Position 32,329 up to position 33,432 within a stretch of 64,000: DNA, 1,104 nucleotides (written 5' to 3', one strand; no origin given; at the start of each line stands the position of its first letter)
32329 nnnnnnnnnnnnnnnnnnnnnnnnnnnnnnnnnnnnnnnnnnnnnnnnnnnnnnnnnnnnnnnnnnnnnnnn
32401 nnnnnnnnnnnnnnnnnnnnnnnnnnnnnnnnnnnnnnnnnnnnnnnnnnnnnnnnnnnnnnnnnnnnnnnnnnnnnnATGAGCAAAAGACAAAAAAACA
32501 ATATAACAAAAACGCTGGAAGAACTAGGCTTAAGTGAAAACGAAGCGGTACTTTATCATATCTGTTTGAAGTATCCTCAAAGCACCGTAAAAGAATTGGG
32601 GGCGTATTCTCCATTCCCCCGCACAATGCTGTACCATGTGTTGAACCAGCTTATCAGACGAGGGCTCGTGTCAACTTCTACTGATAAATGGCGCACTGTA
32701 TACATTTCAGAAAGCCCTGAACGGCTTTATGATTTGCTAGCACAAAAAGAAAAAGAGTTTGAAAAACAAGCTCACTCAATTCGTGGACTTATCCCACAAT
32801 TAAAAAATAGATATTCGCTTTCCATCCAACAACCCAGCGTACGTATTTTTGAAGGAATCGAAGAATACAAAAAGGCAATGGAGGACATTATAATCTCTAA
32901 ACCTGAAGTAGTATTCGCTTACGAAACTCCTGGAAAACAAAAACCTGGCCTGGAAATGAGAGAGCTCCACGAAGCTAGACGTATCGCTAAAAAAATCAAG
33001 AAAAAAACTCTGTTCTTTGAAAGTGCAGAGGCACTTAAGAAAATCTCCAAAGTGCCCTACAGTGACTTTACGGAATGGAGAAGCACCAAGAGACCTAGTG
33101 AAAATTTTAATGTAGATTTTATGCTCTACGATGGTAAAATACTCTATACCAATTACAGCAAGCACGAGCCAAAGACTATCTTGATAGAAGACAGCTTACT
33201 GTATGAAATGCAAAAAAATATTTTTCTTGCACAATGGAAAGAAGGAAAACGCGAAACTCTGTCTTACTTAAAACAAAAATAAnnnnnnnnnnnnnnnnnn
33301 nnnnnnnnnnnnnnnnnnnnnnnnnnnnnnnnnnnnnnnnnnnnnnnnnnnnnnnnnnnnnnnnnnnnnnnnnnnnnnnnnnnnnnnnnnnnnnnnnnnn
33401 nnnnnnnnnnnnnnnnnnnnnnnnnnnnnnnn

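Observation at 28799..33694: Deoxynucleotide 'sanitization / salvage' gene cluster with a putative dedicated regulator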

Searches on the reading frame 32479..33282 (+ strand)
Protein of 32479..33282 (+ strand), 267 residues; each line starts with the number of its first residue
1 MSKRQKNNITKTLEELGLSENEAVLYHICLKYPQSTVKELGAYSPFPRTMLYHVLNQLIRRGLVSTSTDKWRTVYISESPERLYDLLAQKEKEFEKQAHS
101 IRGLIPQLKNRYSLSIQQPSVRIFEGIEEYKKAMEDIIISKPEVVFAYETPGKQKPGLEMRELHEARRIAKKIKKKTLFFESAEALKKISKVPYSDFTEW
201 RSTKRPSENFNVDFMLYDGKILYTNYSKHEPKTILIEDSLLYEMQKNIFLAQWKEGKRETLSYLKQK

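Call 6: search_protein_families(library=pfam, proteins=[window:32479-33282:+], max_evalue=0.01)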
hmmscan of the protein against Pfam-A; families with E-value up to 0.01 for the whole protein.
window:32479-33282:+ (267 aa): 1 family
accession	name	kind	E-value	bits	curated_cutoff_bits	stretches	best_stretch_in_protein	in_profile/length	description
PF01978.25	TrmB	-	4.8e-12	46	25.6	1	13-75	1-62/68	Sugar-specific transcriptional regulator TrmB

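Call 9: search_protein_families(library=ncbifam, proteins=[window:32479-33282:+], max_evalue=0.1)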
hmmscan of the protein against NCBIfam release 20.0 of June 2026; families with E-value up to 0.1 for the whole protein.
window:32479-33282:+ (267 aa): 2 families
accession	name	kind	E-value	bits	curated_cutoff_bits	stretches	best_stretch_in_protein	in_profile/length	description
NF040851.1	tran_reg_TrmB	equivalog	3e-06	26.7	600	1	7-110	5-104/338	HTH-type sugar-sensing transcriptional regulator TrmB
NF047390.1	TransRegTrmBL1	equivalog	1.2e-05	24.5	650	1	6-87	3-83/341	HTH-type sugar sensing transcriptional regulator TrmBL1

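Call 10: search_protein_families(library=phrogs, proteins=[window:32479-33282:+], max_evalue=0.01)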
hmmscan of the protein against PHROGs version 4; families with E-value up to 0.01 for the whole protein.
window:32479-33282:+ (267 aa): 0 families

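Call 11: search_protein_families(library=padloc, proteins=[window:32479-33282:+], max_evalue=0.01)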
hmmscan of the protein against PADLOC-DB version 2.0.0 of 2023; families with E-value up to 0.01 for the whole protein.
window:32479-33282:+ (267 aa): 1 family
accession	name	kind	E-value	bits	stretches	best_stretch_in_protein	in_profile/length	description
PDLC01438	Csa3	-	3.2e-05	22.1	1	2-145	131-241/305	"CAS-I,CAS-II,CAS-III,CAS-IV,CAS-V,CAS-VI; associated_signaling"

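Call 14: find_encoding_contigs(protein=window:32479-33282:+, flank=10000, max_places=10)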
Protein window:32479-33282:+ (267 aa): 5 contigs read that carry it; 3 places shown.
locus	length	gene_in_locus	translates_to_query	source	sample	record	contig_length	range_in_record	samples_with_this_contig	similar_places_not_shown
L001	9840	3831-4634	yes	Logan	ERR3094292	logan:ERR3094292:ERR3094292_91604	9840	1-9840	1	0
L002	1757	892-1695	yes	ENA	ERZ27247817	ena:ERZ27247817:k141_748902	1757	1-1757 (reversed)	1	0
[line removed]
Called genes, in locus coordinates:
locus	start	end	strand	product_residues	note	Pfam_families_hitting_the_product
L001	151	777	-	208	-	PF12917:YfbR-like, PF13023:HD_3, PF01966:HD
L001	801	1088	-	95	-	-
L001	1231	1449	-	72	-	-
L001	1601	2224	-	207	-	PF12917:YfbR-like, PF13023:HD_3, PF01966:HD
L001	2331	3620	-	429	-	-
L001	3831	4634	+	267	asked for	PF01978:TrmB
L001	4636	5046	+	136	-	PF05014:Nuc_deoxyrib_tr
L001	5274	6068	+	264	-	PF02673:BacA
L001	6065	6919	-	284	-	PF06691:DUF1189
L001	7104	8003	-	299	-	PF01435:Peptidase_M48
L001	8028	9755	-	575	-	-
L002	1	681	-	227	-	?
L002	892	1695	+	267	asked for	PF01978:TrmB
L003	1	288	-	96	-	?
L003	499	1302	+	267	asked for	PF01978:TrmB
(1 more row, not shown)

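Call 27: find_related_loci(query=A2, collection=genome_contigs, flank=6000)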
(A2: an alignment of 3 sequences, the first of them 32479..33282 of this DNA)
Query A2 (267 aa) in genome_contigs; peptide patterns used: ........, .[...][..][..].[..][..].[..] (x = any residue, [..] = any of these).
43 stretches matched a pattern; 9 encode a relative of the query (tblastn E <= 1e-3); 9 distinct loci.
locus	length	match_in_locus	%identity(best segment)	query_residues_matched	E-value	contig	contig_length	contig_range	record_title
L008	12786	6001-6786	62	3-263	2e-110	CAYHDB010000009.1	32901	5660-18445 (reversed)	MAG TPA_asm: uncultured Candidatus Saccharibacteria bacterium isolate ERP119702_co1_281 genome assembly, contig: NODE_12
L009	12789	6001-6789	56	3-263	1e-98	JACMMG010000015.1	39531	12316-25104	MAG: Candidatus Parcubacteria bacterium isolate ES-bin-7 ES-bin-7-contig-k141_2938427, whole genome shotgun sequence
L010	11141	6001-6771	56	5-261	2e-95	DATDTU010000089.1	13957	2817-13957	MAG TPA_asm: Patescibacteria group bacterium isolate SMAG_U8039 k141_1543897, whole genome shotgun sequence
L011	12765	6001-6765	63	4-257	7e-108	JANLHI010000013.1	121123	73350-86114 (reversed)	MAG: Patescibacteria group bacterium isolate P6-13 k99_35487, whole genome shotgun sequence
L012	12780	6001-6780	49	1-262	2e-77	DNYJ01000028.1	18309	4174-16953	MAG TPA_asm: Candidatus Uhrbacteria bacterium isolate UBA10169 contig_14283, whole genome shotgun sequence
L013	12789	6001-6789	55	4-265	3e-98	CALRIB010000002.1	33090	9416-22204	MAG: Candidatus Nomurabacteria bacterium isolate MaH-09apr19-211 genome assembly, contig: MaH-09apr19-C2895, whole genom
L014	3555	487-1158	40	2-225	3e-54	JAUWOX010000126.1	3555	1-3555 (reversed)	MAG: bacterium isolate CSMAG_2461 CSMAG_2461_k141_131938_length_3555_cov_7.0000, whole genome shotgun sequence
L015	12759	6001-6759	38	4-254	1e-55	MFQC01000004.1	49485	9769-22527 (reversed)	MAG: Candidatus Magasanikbacteria bacterium RIFCSPHIGHO2_02_FULL_48_18 rifcsphigho2_02_scaffold_1301, whole genome shotg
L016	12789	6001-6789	55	5-265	4e-97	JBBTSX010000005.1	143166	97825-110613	MAG: Patescibacteria group bacterium isolate H41-bin036_1 H41_bin036_1_000000000005, whole genome shotgun sequence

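Call 32: search_protein_families(library=pfam, proteins=[L008:3624-4670:-, L008:4954-5829:-, L009:3646-4389:-, L009:5239-5718:-, L011:4336-5100:-, L011:5202-5873:-, L016:4662-5342:-, L016:5370-5837:-, L012:4719-5897:-, L012:4209-4646:-], max_evalue=0.001)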
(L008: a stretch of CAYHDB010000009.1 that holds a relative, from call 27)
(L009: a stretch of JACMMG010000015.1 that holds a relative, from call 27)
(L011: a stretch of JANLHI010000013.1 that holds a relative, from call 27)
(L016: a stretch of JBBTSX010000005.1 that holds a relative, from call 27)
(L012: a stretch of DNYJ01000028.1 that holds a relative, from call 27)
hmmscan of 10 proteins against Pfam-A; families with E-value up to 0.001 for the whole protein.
L008:3624-4670:- (348 aa): 0 families

L008:4954-5829:- (291 aa): 0 families

L009:3646-4389:- (247 aa): 1 family
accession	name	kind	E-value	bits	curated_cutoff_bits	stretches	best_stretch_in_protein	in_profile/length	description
PF02224.24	Cytidylate_kin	-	4.4e-07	30.3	26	1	6-223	1-202/211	Cytidylate kinase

L009:5239-5718:- (159 aa): 2 families
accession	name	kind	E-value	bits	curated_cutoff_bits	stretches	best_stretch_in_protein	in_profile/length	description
PF00692.24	dUTPase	-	7.1e-13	48.9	22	1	17-147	4-129/129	dUTPase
PF22769.1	DCD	-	3.8e-05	24.3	27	1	34-116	68-152/153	dCTP deaminase-like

L011:4336-5100:- (254 aa): 0 families

L011:5202-5873:- (223 aa): 1 family
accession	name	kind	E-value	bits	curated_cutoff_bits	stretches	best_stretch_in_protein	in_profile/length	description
PF24875.1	DUF7736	-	2.6e-05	24.7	25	0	39-97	1-55/59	Domain of unknown function (DUF7736)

L016:4662-5342:- (226 aa): 1 family
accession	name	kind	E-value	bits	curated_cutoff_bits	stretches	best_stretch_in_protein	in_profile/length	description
PF25186.1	Tad4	-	2.8e-09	37.7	25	1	135-220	7-94/113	Type I Thoeris inhibitor Tad4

L016:5370-5837:- (155 aa): 1 family
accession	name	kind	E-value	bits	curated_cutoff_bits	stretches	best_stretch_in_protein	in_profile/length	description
PF00692.24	dUTPase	-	7.7e-12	45.6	22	1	20-145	4-127/129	dUTPase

L012:4719-5897:- (392 aa): 0 families

L012:4209-4646:- (145 aa): 0 families

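Call 33: search_protein_families(library=pfam, proteins=[L012:3499-4212:-, L012:3010-3402:-, L010:1734-2273:-, L010:2413-2892:-, L010:2981-3481:-, L010:4295-5047:-, L010:3547-4089:+, L012:1343-2218:-, L014:1556-2065:+, L014:2235-3086:+], max_evalue=0.001)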
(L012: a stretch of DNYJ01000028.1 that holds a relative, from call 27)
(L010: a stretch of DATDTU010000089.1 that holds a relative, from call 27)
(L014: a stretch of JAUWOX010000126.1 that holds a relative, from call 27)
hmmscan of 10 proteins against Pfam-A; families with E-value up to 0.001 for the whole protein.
L012:3499-4212:- (237 aa): 0 families

L012:3010-3402:- (130 aa): 0 families

L010:1734-2273:- (179 aa): 1 family
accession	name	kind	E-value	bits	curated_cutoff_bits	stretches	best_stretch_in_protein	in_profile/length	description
PF00692.24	dUTPase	-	3.4e-15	56.4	22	1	37-177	3-129/129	dUTPase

L010:2413-2892:- (159 aa): 0 families

L010:2981-3481:- (166 aa): 0 families

L010:4295-5047:- (250 aa): 4 families
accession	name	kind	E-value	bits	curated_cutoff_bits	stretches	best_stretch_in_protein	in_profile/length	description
PF00805.28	Pentapeptide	-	8e-49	163.2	20.2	5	27-59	7-39/40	Pentapeptide repeats (8 copies)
PF13599.13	Pentapeptide_4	-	1.2e-26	93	38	3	121-189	10-78/78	Pentapeptide repeat region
PF13576.12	Pentapeptide_3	-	6.1e-17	62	27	1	125-167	2-47/48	Pentapeptide repeats (9 copies)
PF25296.1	Decapeptide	-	5.5e-07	29.8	45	1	130-190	3-63/74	Decapeptide repeat region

L010:3547-4089:+ (180 aa): 0 families

L012:1343-2218:- (291 aa): 1 family
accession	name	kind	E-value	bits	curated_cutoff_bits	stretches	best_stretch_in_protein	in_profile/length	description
PF18723.6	HMUDK_hel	-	9.1e-46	156.9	25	1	11-278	5-274/281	5-hmdU DNA kinase, helical domain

L014:1556-2065:+ (169 aa): 1 family
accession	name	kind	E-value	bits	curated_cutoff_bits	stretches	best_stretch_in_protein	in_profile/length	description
PF20603.3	Bact_hydrolase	-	8.6e-60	201.7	27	1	13-168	4-160/160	Bacterial hydrolase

L014:2235-3086:+ (283 aa): 3 families
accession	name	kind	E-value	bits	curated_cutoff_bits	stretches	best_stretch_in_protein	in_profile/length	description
PF23023.1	Anti-Pycsar_Apyc1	-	9.3e-32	110.9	50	1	20-262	3-225/250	Anti-Pycsar protein Apyc1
PF00753.33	Lactamase_B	-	9.5e-09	35.9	22.7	1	39-180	8-126/196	Metallo-beta-lactamase superfamily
PF12706.13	Lactamase_B_2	-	9.6e-06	25.8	27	1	69-231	28-167/200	Beta-lactamase superfamily domain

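Call 64: find_homologous_proteins(query=L012:4719-5897:-)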
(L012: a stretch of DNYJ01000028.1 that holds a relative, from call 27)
Query L012:4719-5897:- (392 aa): 2 proteins with E <= 0.001 among 8000 candidates.
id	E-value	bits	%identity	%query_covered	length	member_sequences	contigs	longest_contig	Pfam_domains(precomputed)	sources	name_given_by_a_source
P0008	8.3e-268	906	100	98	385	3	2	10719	-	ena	-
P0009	4.5e-158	545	62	98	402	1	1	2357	-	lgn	-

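Call 75: find_homologous_proteins(query=window:32479-33282:+, max_evalue=1e-10)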
Query window:32479-33282:+ (267 aa): 138 proteins with E <= 1e-10 among 1567 candidates; the best 120 are listed.
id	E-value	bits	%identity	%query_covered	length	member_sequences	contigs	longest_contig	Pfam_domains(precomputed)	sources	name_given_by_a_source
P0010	3.8e-157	539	91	100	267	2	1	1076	PF01978.26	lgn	-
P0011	7.8e-154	528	90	100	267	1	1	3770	PF01978.26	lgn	-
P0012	6.2e-128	444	74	100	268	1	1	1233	PF01978.26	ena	-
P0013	2.4e-104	366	65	96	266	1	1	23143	PF01978.26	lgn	-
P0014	6.5e-103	362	63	97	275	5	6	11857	PF01978.26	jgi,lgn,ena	-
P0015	1.9e-102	360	86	70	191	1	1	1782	PF01978.26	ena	-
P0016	2.7e-102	360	62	97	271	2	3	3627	PF01978.26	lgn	-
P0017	1.0e-101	358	62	98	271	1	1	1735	PF01978.26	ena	-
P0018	1.1e-101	358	62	98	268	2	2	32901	PF01978.26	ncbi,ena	-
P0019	2.2e-101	357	60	99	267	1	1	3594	PF01978.26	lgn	-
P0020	3.6e-101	356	62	97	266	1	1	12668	PF01978.26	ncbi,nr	ncbi:MAG: helix-turn-helix domain-containing protein [bacterium]|nr:helix-turn-helix domain-containi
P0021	3.7e-101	356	60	99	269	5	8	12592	PF01978.26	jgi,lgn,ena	-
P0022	4.2e-101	356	61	99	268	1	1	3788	PF01978.26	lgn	-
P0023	1.0e-100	354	62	99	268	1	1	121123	PF01978.26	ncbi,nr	ncbi:MAG: hypothetical protein NUV53_01165 [Patescibacteria group bacterium]|nr:hypothetical protein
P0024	3.0e-100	353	59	98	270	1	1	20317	PF01978.26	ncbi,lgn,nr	ncbi:MAG: helix-turn-helix domain-containing protein [bacterium]|nr:helix-turn-helix domain-containi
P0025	3.6e-100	353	61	97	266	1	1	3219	PF01978.26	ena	-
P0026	2.1e-99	350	61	99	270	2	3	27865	PF01978.26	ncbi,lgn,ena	-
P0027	8.8e-99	348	61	99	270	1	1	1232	PF01978.26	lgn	-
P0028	1.6e-98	347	60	99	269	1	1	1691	PF01978.26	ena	-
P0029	2.0e-98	347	62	96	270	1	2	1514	PF01978.26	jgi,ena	jgi:sugar-specific transcriptional regulator TrmB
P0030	1.4e-97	344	60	97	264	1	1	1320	PF01978.26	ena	-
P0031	1.1e-95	338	59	99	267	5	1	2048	PF01978.26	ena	-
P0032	2.3e-95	337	60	98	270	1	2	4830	PF01978.26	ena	-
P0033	1.0e-94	335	59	99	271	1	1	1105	PF01978.26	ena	-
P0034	1.3e-94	334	59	97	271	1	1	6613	PF01978.26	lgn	-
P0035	3.2e-93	330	58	98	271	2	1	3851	PF01978.26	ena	-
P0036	3.4e-93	330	58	96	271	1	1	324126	PF01978.26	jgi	jgi:sugar-specific transcriptional regulator TrmB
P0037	6.1e-93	329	57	98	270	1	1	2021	PF01978.26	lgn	-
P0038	7.3e-93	329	59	97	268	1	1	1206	PF01978.26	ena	-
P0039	2.8e-92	327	59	98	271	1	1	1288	PF01978.26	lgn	-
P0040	4.5e-92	326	57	97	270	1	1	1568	PF01978.26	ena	-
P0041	2.2e-91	324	56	98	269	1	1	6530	PF01978.26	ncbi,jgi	jgi:sugar-specific transcriptional regulator TrmB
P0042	2.3e-91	324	59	95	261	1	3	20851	PF01978.26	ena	-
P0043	2.5e-91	324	58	98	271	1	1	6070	PF01978.26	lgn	-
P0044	3.0e-91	323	58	97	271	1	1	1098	PF01978.26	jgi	jgi:sugar-specific transcriptional regulator TrmB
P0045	3.4e-91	323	58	94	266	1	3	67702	PF01978.26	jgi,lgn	-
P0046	4.5e-91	323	56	98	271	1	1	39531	PF01978.26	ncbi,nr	ncbi:hypothetical protein H7X87_01190 [Acetobacteraceae bacterium]|nr:hypothetical protein [Candidat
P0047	7.2e-91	322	57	98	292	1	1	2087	PF01978.26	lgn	-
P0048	8.2e-91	322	57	94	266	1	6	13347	PF01978.26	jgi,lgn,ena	-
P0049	1.3e-90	321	58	98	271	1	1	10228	PF01978.26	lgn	-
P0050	1.4e-90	321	58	99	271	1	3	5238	PF01978.26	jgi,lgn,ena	-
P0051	3.0e-90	320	55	99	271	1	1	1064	PF01978.26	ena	-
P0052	3.4e-90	320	55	98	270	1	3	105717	PF01978.26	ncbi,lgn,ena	-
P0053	3.9e-90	320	57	99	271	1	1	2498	PF01978.26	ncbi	-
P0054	5.0e-90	319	57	99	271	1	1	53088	PF01978.26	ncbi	-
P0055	1.0e-89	318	56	99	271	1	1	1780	PF01978.26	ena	-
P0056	1.1e-89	318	56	98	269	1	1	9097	PF01978.26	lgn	-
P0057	2.0e-89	317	55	98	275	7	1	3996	PF01978.26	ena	-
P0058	2.1e-89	317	55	98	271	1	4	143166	PF01978.26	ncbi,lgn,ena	ncbi:MAG: helix-turn-helix domain-containing protein [Patescibacteria group bacterium]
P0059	3.0e-89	317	57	98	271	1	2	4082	PF01978.26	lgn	-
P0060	4.6e-89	316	58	97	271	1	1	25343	PF01978.26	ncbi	-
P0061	5.1e-89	316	56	96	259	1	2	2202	PF01978.26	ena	-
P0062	5.8e-89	316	57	99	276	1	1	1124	PF01978.26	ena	-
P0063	2.1e-88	314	56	95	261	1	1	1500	PF01978.26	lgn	-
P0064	3.4e-88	313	55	99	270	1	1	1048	PF01978.26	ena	-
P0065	4.5e-88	313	57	97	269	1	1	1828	PF01978.26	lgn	-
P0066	5.8e-88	313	56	96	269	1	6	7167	PF01978.26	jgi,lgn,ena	-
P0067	6.1e-88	313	56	99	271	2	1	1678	PF01978.26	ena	-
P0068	7.4e-88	312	54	98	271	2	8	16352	PF01978.26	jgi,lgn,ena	-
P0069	1.9e-87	311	55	99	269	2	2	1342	PF01978.26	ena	-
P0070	2.1e-87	311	57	94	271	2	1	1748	PF01978.26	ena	-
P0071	2.2e-87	311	54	99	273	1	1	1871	PF01978.26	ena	-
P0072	4.9e-87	310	55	99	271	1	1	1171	PF01978.26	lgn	-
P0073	5.9e-87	309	56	97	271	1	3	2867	PF01978.26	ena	-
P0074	6.4e-87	309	56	96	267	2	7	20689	PF01978.26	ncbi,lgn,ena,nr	ncbi:MAG TPA: helix-turn-helix domain-containing protein [Patescibacteria group bacterium]|nr:helix-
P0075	1.6e-86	308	55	97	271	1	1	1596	PF01978.26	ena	-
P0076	2.8e-86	307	59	98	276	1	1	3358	PF01978.26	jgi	jgi:sugar-specific transcriptional regulator TrmB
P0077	2.9e-86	307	56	96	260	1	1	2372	PF01978.26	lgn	-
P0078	9.7e-86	305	56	98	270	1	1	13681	PF01978.26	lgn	-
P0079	1.5e-85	305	57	99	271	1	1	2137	PF01978.26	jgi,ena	-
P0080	5.5e-85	303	55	96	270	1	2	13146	PF01978.26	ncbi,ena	ncbi:MAG: helix-turn-helix domain-containing protein [Patescibacteria group bacterium]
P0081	1.2e-84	302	55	98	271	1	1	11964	PF01978.26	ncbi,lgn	-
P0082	2.1e-84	301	54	98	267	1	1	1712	PF01978.26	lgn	-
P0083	2.2e-84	301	55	98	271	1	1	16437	PF01978.26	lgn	-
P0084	2.3e-84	301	54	99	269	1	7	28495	PF01978.26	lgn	-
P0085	2.5e-84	301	54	99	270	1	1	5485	PF01978.26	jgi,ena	-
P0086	3.8e-84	300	54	98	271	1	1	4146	PF01978.26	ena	-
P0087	5.9e-84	300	56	99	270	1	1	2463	PF01978.26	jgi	jgi:sugar-specific transcriptional regulator TrmB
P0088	7.3e-84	299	54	96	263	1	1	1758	PF01978.26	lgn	-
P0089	1.1e-83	299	53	97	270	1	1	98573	PF01978.26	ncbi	-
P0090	1.2e-83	299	51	99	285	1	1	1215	PF01978.26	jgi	jgi:sugar-specific transcriptional regulator TrmB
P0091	2.1e-83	298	52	98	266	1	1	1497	PF01978.26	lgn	-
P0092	6.6e-83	296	54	97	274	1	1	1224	PF01978.26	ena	-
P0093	7.3e-83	296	54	98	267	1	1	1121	PF01978.26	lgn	-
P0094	4.6e-82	293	52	99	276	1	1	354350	PF01978.26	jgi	jgi:sugar-specific transcriptional regulator TrmB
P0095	9.0e-82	292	51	98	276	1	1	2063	PF01978.26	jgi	-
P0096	1.1e-81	292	53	97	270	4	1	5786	PF01978.26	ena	-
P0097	1.3e-81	292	52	96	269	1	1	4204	PF01978.26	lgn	-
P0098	2.8e-81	291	51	98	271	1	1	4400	PF01978.26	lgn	-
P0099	3.0e-81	291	54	96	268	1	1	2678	PF01978.26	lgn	-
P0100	5.9e-80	286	52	99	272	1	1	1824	PF01978.26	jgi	jgi:sugar-specific transcriptional regulator TrmB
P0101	7.2e-80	286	52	98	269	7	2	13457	PF01978.26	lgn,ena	-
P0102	9.8e-80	286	53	96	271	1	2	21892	PF01978.26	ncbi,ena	ncbi:MAG: helix-turn-helix domain-containing protein [Patescibacteria group bacterium]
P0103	1.6e-79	285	52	99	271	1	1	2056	PF01978.26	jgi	jgi:sugar-specific transcriptional regulator TrmB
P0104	1.6e-79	285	52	96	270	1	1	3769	PF01978.26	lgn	-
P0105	2.6e-79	284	53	97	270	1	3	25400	PF01978.26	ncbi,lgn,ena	ncbi:MAG: helix-turn-helix domain-containing protein [Patescibacteria group bacterium]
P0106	3.4e-79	284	51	98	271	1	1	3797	PF01978.26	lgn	-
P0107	4.0e-79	284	51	99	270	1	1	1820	PF01978.26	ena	-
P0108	6.4e-79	283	53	97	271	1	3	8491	PF01978.26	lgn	-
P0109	5.7e-78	280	49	99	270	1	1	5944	PF01978.26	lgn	-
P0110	6.5e-78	280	52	96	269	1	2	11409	PF01978.26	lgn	-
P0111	8.4e-78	279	52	96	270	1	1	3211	PF01978.26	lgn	-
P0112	1.8e-77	278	53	96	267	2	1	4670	PF01978.26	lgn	-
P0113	7.5e-77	276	51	97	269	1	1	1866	PF01978.26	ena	-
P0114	1.2e-76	276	52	98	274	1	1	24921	PF01978.26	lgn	-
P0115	2.8e-76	274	52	97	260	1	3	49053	PF01978.26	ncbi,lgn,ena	-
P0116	3.6e-75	271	50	98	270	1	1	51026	PF01978.26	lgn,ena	-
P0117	4.1e-75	271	51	98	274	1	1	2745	PF01978.26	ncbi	-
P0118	1.6e-74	269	49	97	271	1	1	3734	PF01978.26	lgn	-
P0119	3.5e-74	268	50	98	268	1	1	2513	PF01978.26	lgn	-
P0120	9.9e-74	266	50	95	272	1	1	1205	PF01978.26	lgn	-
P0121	1.4e-73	266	49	96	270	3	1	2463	PF01978.26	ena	-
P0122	3.6e-73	264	52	96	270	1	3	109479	PF01978.26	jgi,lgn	jgi:sugar-specific transcriptional regulator TrmB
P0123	1.3e-72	262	50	95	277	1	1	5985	PF01978.26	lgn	-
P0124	2.7e-72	261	51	97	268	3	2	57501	PF01978.26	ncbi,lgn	-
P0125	1.1e-71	259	48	98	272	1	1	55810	PF01978.26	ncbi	-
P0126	1.2e-71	259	48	97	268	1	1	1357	PF01978.26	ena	-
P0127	1.6e-71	259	46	96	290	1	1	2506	PF01978.26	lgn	-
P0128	2.5e-71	258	49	95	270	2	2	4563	PF01978.26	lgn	-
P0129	5.9e-71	257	50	94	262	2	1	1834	PF01978.26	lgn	-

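Call 77: find_related_loci(query=A4, collection=metagenome_contigs, flank=6000)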
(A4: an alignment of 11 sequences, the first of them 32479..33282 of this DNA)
Query A4 (267 aa) in metagenome_contigs; peptide patterns used: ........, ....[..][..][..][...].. (x = any residue, [..] = any of these).
114 stretches matched a pattern; 38 encode a relative of the query (tblastn E <= 1e-3); 38 distinct loci.
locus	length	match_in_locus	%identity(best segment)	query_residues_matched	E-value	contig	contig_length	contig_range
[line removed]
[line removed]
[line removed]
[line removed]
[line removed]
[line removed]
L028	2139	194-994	57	1-263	2e-101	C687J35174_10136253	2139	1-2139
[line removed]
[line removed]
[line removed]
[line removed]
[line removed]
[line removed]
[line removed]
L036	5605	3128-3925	53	2-265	9e-92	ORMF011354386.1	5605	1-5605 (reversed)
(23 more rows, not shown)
